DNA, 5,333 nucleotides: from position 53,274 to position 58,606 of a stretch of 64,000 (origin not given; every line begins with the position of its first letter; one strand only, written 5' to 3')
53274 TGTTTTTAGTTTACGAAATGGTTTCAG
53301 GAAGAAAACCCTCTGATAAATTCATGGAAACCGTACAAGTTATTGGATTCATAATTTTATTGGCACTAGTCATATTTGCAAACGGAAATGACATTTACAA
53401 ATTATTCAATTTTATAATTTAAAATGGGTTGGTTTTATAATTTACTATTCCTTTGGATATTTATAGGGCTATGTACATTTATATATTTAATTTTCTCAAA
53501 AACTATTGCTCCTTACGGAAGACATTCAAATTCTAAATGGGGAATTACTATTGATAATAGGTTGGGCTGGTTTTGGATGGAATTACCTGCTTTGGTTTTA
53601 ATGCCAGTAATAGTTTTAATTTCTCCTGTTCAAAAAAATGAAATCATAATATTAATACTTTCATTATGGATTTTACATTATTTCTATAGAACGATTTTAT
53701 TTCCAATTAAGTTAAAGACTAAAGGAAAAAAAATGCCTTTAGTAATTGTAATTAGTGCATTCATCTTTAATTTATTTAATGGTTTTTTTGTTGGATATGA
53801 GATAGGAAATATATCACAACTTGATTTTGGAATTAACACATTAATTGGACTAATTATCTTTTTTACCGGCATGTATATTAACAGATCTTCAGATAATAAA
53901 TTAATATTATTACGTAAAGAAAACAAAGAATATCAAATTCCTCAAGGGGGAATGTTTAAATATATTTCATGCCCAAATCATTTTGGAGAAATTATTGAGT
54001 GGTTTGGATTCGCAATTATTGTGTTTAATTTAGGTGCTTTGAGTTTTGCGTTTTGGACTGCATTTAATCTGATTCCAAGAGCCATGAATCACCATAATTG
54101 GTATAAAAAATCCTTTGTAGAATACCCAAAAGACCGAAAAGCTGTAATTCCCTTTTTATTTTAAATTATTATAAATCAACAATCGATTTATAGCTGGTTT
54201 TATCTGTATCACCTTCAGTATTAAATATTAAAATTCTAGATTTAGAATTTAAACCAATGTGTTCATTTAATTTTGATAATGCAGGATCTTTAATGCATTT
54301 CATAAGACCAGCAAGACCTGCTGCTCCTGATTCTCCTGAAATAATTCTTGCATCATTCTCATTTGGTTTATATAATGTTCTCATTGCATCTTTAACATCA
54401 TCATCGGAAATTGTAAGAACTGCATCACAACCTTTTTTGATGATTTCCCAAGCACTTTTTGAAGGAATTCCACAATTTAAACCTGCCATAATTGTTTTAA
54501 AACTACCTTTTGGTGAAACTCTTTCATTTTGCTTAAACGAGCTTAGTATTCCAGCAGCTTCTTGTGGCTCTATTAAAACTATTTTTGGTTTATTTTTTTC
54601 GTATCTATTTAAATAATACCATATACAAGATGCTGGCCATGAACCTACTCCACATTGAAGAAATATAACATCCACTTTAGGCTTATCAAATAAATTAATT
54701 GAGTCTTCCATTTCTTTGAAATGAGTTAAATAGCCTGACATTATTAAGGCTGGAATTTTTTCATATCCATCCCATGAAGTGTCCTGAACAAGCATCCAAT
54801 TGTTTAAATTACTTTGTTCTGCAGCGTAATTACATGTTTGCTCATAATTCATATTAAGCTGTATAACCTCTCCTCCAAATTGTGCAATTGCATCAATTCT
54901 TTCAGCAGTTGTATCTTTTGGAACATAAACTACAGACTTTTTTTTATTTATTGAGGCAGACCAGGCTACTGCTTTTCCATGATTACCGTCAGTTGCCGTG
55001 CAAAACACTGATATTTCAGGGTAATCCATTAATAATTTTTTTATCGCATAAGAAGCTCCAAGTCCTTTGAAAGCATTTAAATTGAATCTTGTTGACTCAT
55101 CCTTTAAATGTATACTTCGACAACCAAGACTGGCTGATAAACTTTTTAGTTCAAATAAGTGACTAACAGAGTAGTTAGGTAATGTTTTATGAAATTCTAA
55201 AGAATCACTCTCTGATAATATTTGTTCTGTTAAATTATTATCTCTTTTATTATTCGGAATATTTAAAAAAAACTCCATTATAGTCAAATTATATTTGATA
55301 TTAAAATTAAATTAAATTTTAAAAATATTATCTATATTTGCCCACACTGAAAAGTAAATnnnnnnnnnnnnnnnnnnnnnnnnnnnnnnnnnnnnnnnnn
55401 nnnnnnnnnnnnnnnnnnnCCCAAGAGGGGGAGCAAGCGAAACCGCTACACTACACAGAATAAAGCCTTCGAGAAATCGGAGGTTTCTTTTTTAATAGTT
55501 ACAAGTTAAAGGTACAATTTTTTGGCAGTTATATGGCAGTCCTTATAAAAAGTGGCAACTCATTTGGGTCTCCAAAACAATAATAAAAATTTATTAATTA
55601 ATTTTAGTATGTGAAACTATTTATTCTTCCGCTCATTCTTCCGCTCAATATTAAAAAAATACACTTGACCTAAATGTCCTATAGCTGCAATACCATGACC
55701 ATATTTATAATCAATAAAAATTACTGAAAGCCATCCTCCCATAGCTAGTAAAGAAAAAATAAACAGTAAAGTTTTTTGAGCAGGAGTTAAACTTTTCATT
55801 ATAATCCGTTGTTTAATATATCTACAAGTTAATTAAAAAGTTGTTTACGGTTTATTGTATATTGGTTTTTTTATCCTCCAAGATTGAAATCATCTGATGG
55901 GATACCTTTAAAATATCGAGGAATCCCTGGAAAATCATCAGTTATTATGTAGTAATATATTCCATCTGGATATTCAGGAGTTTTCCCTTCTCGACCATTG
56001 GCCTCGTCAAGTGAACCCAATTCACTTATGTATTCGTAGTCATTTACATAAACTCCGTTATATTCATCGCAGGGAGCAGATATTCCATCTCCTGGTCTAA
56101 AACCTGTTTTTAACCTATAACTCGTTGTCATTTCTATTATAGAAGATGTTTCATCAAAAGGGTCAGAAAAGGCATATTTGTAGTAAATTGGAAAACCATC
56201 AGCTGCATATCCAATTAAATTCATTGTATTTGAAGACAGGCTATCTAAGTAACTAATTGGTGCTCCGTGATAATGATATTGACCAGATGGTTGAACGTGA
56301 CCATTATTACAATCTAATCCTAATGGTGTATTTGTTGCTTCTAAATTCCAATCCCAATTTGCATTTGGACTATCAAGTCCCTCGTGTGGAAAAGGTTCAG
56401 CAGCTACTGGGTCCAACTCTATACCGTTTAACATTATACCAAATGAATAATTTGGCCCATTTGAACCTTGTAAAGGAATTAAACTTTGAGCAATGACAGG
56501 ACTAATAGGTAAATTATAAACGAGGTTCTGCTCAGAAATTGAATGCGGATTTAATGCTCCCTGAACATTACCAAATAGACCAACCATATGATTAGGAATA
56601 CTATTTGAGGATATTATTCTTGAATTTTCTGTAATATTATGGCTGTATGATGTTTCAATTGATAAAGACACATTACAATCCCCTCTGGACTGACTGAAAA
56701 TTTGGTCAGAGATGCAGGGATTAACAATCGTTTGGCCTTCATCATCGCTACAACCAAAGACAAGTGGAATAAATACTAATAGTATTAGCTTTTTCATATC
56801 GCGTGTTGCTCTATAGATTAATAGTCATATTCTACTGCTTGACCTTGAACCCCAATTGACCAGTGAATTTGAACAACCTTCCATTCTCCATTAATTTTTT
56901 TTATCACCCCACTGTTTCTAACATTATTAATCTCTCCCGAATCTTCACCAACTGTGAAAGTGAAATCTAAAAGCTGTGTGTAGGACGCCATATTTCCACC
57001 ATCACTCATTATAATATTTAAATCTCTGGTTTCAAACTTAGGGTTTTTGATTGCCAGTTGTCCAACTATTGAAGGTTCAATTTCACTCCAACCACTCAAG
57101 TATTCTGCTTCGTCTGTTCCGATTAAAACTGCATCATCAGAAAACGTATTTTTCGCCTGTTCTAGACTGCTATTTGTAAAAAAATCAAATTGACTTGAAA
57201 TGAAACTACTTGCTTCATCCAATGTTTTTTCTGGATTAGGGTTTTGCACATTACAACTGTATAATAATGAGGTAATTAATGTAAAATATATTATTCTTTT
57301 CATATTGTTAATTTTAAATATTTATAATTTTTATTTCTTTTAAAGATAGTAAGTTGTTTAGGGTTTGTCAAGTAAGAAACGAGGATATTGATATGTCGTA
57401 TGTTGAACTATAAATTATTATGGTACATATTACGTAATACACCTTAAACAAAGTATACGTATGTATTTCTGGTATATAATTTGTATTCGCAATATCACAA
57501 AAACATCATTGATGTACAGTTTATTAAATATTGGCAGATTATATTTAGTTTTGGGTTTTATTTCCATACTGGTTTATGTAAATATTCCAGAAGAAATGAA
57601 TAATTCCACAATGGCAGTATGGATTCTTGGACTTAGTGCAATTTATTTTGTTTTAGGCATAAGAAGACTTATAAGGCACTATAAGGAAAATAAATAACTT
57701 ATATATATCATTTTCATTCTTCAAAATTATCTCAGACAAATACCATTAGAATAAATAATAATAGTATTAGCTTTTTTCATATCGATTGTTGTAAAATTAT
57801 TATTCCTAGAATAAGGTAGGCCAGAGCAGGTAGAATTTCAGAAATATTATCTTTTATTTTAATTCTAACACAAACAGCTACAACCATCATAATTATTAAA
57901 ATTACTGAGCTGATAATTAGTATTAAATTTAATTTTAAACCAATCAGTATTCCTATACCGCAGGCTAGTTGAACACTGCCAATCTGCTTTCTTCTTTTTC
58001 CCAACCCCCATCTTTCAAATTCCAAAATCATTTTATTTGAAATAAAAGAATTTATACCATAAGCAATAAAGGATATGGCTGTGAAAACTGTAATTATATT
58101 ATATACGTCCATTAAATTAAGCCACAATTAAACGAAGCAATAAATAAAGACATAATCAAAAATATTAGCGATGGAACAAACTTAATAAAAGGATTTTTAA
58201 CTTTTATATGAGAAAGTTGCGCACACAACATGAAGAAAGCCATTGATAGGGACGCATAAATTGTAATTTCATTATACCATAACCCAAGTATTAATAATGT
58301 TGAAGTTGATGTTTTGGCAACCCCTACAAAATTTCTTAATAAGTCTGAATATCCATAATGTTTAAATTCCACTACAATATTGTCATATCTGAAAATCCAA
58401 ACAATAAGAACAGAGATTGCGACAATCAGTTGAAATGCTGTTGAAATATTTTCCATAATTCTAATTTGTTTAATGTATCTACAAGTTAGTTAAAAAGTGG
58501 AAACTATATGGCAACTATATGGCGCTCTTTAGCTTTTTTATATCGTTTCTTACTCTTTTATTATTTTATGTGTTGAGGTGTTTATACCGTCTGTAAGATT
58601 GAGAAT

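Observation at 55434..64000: tRNA-Asn-flanked array of co-oriented small secreted/membrane-protein cassettes joined by shared junction repeats (integron-like or recombinase-associated immunity-array-like, no recombinase in view)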

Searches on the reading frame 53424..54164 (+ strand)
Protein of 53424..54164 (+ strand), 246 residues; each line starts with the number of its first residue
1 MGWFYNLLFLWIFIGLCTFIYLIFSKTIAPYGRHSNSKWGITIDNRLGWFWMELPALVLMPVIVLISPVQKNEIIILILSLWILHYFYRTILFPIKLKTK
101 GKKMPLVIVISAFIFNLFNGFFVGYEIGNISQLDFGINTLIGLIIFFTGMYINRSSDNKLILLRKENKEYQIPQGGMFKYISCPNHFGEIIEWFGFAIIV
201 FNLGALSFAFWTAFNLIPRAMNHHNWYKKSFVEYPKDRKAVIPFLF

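Call 7: search_protein_families(library=pfam, max_evalue=0.01, proteins=[window:53424-54164:+])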
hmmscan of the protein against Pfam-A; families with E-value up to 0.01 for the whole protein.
window:53424-54164:+ (246 aa): 2 families
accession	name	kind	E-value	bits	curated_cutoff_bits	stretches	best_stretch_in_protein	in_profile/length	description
PF02544.21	Steroid_dh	-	2.2e-46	158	22.6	1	102-246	1-150/150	3-oxo-5-alpha-steroid 4-dehydrogenase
PF06966.17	DUF1295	-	1.7e-07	31.4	20.4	1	133-205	115-188/235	Protein of unknown function (DUF1295)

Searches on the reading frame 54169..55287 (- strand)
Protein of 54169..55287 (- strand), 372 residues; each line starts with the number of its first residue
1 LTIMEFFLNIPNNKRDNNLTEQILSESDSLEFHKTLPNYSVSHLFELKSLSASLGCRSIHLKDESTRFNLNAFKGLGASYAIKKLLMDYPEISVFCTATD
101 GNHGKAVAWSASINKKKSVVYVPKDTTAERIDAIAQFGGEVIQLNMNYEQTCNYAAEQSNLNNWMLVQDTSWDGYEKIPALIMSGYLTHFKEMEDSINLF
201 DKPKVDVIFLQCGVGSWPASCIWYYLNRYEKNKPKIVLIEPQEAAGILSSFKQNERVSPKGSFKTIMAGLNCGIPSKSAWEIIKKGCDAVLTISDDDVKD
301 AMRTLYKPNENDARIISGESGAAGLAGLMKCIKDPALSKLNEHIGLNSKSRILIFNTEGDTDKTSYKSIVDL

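Call 7: search_protein_families(library=pfam, max_evalue=0.01, proteins=[window:54169-55287:-])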
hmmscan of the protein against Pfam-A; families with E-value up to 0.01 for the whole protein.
window:54169-55287:- (372 aa): 1 family
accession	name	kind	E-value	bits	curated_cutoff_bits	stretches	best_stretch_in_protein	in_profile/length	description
PF00291.31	PALP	-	3.4e-47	161.7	35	1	42-337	8-283/295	Pyridoxal-phosphate dependent enzyme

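Call 14: find_encoding_contigs(protein=window:54169-55287:-, flank=10000, max_places=10)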
Protein window:54169-55287:- (372 aa): no gene with exactly this product is on record in the collection.

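Call 15: find_encoding_contigs(protein=window:54169-55278:-, flank=10000, max_places=10)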
Protein window:54169-55278:- (369 aa): no gene with exactly this product is on record in the collection.

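Call 16: find_related_loci(query=window:54169-55278:-, collection=genome_contigs, flank=10000)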
Query window:54169-55278:- (369 aa) in genome_contigs; peptide patterns used: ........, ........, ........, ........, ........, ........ (x = any residue, [..] = any of these).
96 stretches matched a pattern; 5 encode a relative of the query (tblastn E <= 1e-3); 5 distinct loci.
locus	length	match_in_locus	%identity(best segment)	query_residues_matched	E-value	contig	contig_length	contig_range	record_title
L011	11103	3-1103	98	3-369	0e+0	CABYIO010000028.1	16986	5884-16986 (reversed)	MAG: uncultured Bacteroidetes bacterium isolate AG-333-D18 genome assembly, contig: AG-333-D18_NODE_28, whole genome sho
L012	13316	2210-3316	82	1-369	0e+0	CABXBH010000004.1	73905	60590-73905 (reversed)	MAG: uncultured Bacteroidetes bacterium isolate AG-313-F11 genome assembly, contig: AG-313-F11_NODE_4, whole genome shot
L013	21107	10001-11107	78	1-369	0e+0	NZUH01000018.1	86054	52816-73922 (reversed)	MAG: Flavobacteriaceae bacterium isolate NAT90 80699, whole genome shotgun sequence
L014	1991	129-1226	60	2-367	6e-162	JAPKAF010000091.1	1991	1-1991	MAG: Flavobacteriaceae bacterium isolate ANT-5 NODE_31122_length_1991_cov_8.804752, whole genome shotgun sequence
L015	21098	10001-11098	53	2-367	3e-137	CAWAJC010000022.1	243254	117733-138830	MAG: uncultured Cytophagales bacterium isolate MFD02581.bin.2.154 genome assembly, contig: contig_27525, whole genome sh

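Call 46: search_protein_families(library=pfam, max_evalue=0.001, proteins=[L013:4006-5811:+, L013:8388-9041:+, L013:9115-9648:+, L013:5808-6353:+])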
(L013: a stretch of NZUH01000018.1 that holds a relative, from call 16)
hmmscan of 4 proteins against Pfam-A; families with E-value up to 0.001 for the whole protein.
L013:4006-5811:+ (601 aa): 4 families
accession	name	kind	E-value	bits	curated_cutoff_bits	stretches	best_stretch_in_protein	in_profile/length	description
PF00144.29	Beta-lactamase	-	2.3e-33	116.2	27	2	411-575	142-315/329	Beta-lactamase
PF13616.12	Rotamase_3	-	1.8e-16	61.1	22.5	1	259-368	11-115/116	PPIC-type PPIASE domain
PF13026.12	DUF3887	-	1.4e-10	42.1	31.8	1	28-109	2-88/91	Protein of unknown function (DUF3887)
PF00639.27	Rotamase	-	7.2e-09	37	21.7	1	268-365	1-95/97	PPIC-type PPIASE domain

L013:8388-9041:+ (217 aa): 1 family
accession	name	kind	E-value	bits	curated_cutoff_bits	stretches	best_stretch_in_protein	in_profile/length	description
PF03382.20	DUF285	-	1.7e-16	60.5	25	1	102-202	15-112/120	Mycoplasma protein of unknown function, DUF285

L013:9115-9648:+ (177 aa): 2 families
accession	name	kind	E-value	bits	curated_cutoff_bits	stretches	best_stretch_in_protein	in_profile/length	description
PF11138.13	DUF2911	-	1.8e-41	141.8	27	1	42-176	7-145/145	Protein of unknown function (DUF2911)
PF03548.22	LolA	-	0.00095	19.4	23.6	0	66-164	30-132/165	Outer membrane lipoprotein carrier protein LolA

L013:5808-6353:+ (181 aa): 0 families

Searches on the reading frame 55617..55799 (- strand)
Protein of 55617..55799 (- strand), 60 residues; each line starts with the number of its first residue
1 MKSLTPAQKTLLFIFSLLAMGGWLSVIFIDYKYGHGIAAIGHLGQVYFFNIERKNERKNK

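Call 6: search_protein_families(library=pfam, max_evalue=0.01, proteins=[window:55617-55799:-])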
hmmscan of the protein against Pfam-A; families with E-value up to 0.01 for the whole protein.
window:55617-55799:- (60 aa): 0 families

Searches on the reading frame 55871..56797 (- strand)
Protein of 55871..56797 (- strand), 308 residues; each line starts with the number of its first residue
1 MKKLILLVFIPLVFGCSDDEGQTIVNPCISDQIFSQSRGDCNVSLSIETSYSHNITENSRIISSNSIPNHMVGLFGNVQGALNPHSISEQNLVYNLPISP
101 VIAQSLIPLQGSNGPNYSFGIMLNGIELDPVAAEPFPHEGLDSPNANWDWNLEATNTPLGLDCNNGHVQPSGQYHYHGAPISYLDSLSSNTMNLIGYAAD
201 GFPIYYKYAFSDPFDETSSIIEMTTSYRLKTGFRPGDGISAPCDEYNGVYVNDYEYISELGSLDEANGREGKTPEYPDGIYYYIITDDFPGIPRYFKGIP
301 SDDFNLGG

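Call 6: search_protein_families(library=pfam, max_evalue=0.01, proteins=[window:55871-56797:-])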
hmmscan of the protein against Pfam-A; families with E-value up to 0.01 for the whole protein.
window:55871-56797:- (308 aa): 1 family
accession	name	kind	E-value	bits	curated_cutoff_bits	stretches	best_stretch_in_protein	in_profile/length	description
PF14240.11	YHYH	-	5.8e-57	193.2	25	1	94-298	2-193/193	YHYH protein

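Call 48: find_encoding_contigs(protein=window:55871-56797:-, flank=10000, max_places=10)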
Protein window:55871-56797:- (308 aa): no gene with exactly this product is on record in the collection.

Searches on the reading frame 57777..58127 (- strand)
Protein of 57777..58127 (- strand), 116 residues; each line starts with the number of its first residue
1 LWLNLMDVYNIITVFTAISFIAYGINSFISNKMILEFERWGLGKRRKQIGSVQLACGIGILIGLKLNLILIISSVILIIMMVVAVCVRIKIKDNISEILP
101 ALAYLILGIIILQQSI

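Call 6: search_protein_families(library=pfam, max_evalue=0.01, proteins=[window:57777-58127:-])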
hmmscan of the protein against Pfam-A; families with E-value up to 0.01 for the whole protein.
window:57777-58127:- (116 aa): 1 family
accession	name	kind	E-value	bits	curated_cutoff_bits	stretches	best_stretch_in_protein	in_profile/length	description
PF13564.11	DoxX_2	-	1.1e-08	35.6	26.3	1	11-107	1-99/103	DoxX-like family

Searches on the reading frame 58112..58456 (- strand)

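Call 6: search_protein_families(library=pfam, max_evalue=0.01, proteins=[window:58112-58456:-])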
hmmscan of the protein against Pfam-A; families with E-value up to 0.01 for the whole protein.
window:58112-58456:- (114 aa): 1 family
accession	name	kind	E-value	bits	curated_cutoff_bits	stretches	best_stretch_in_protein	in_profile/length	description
PF13564.11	DoxX_2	-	1.5e-12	48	26.3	1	19-105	16-102/103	DoxX-like family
